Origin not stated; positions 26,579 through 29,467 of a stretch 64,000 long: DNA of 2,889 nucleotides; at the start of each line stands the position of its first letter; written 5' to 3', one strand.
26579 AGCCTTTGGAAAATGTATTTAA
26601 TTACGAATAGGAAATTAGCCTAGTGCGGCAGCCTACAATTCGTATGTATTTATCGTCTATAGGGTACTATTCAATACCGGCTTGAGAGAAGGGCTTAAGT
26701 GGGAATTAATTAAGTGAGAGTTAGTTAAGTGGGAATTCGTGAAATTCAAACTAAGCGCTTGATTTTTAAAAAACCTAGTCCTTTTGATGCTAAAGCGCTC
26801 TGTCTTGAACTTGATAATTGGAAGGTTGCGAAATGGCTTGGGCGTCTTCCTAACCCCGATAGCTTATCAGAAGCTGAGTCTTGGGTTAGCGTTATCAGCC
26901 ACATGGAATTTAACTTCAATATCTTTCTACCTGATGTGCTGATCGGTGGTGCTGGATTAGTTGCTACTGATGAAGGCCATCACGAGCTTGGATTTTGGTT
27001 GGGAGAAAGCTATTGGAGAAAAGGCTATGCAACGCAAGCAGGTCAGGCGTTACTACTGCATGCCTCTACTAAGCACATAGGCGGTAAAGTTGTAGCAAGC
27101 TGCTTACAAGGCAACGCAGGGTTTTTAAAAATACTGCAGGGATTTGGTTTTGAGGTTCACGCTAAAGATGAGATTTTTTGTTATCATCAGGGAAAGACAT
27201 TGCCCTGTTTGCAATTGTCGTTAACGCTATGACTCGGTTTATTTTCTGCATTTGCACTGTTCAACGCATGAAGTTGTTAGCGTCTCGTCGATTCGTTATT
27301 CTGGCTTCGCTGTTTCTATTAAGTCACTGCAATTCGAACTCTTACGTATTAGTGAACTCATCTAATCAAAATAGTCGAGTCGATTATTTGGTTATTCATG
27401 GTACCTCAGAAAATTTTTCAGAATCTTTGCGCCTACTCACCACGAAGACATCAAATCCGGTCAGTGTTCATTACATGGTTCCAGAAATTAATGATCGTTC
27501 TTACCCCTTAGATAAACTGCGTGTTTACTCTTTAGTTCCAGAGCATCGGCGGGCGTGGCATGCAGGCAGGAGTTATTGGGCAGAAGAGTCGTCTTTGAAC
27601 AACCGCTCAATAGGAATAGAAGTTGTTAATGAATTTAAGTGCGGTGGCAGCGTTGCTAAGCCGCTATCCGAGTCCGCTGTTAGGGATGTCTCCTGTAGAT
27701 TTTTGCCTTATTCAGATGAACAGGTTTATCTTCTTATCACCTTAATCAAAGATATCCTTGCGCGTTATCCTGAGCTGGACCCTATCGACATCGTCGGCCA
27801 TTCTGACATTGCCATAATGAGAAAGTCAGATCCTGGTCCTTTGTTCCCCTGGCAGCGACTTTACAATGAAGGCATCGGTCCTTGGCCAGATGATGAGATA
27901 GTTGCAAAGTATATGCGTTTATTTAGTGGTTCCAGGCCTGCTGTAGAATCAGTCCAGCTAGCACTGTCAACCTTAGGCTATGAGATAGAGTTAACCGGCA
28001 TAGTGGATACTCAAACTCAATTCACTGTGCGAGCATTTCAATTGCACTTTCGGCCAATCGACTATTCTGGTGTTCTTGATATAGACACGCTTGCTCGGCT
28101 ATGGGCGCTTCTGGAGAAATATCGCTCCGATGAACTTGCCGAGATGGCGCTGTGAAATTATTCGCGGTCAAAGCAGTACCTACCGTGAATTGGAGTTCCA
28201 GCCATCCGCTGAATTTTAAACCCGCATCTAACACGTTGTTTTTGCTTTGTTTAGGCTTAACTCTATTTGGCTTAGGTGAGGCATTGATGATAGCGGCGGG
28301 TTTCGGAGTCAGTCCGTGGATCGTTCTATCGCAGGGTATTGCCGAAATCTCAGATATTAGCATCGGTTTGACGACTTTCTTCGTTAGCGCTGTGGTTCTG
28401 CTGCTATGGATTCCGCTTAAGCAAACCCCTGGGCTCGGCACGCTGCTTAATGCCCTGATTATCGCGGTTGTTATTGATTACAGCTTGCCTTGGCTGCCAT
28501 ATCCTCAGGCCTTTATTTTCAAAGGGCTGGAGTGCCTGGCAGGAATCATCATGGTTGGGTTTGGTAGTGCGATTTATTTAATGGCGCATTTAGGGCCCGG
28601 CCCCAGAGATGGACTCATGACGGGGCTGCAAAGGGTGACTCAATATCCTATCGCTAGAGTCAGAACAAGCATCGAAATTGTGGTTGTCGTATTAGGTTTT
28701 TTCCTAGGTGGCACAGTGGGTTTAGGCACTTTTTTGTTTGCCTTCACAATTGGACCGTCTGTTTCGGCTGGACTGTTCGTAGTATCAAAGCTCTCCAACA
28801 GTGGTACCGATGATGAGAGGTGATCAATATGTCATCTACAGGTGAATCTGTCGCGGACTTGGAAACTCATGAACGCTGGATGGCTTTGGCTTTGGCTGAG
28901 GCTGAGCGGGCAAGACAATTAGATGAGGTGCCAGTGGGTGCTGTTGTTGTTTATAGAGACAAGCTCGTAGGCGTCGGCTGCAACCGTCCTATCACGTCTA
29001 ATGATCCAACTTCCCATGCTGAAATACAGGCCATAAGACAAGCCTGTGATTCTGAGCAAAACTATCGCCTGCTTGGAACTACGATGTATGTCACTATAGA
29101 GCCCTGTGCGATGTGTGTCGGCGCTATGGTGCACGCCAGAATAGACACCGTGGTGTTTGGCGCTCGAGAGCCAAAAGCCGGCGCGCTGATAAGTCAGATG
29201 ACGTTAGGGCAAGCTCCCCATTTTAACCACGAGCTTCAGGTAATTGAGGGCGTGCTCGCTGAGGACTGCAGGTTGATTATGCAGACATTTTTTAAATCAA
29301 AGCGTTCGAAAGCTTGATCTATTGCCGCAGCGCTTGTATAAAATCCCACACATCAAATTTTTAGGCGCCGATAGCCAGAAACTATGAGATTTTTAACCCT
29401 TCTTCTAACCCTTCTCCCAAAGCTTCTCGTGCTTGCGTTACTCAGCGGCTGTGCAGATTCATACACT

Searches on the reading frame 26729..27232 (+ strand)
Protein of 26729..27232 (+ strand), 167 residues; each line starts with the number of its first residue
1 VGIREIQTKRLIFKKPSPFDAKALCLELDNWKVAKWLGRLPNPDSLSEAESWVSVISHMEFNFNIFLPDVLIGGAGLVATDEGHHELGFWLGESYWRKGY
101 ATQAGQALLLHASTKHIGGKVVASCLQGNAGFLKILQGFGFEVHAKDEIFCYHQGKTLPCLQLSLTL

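Call 8: search_protein_families(library=ncbifam, proteins=[window:26729-27232:+])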
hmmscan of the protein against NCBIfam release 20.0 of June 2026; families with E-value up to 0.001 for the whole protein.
window:26729-27232:+ (167 aa): 0 families

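Call 60: search_protein_families(library=pfam, proteins=[window:26729-27232:+], max_evalue=0.00001)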
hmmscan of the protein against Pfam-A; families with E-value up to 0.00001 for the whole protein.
window:26729-27232:+ (167 aa): 1 family
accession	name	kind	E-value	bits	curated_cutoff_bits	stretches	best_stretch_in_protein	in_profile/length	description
PF13302.13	Acetyltransf_3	-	1.3e-20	75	25.4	1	10-142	1-138/138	Acetyltransferase (GNAT) domain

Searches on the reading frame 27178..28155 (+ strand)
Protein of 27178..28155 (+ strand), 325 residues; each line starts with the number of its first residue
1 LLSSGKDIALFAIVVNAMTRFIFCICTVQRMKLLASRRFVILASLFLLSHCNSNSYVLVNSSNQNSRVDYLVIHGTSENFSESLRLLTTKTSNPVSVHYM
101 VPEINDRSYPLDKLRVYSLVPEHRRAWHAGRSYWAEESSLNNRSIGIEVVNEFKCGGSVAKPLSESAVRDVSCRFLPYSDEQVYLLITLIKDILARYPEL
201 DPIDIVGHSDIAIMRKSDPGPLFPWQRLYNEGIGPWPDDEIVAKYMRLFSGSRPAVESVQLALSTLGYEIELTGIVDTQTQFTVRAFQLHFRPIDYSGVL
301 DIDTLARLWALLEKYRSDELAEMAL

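Call 8: search_protein_families(library=ncbifam, proteins=[window:27178-28155:+])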
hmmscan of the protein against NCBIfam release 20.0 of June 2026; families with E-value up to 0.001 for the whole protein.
window:27178-28155:+ (325 aa): 1 family
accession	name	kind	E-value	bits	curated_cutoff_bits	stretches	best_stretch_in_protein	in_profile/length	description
NF008758.0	PRK11789.1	equivalog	3.5e-21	75.4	143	2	176-230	127-180/190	1,6-anhydro-N-acetylmuramyl-L-alanine amidase AmpD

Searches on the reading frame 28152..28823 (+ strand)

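Call 8: search_protein_families(library=ncbifam, proteins=[window:28152-28823:+])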
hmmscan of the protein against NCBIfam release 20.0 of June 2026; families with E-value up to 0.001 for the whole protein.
window:28152-28823:+ (223 aa): 2 families
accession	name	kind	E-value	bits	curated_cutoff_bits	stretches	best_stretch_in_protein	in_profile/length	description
NF052291.1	membrane_YczE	equivalog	1.7e-68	230.1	205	1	28-208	3-183/185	membrane protein YczE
NF045987.1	SPE_1075_fam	subfamily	0.00015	21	125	0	129-213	165-265/268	SPE_1075/MLC_0560 family membrane protein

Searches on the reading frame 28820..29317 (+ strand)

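Call 8: search_protein_families(library=ncbifam, proteins=[window:28820-29317:+])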
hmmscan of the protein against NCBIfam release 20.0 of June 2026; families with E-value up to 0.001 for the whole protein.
window:28820-29317:+ (165 aa): 6 families
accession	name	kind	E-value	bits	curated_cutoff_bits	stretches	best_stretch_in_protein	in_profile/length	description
NF008113.2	PRK10860.1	equivalog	4.5e-56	189.2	150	1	15-164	5-154/165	tRNA adenosine(34) deaminase TadA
TIGR00326.1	eubact_ribD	equivalog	1.2e-11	44.5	156.35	1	21-163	1-138/343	bifunctional diaminohydroxyphosphoribosylaminopyrimidine deaminase/5-amino-6-(5-phosphoribosylamino)uracil reductase RibD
NF008052.0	PRK10786.1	equivalog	3.7e-08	32.4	500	1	18-121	4-106/367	bifunctional diaminohydroxyphosphoribosylaminopyrimidine deaminase/5-amino-6-(5-phosphoribosylamino)uracil reductase RibD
NF041025.1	antiphage_deaminase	equivalog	3e-07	29.7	400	1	66-113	339-385/437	anti-phage dCTP deaminase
TIGR01354.1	cyt_deam_tetra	equivalog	0.00011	22.5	113.65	1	37-104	21-90/126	cytidine deaminase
TIGR02571.1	ComEB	equivalog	0.00059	19.8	219.45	0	64-114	67-115/151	ComE operon protein 2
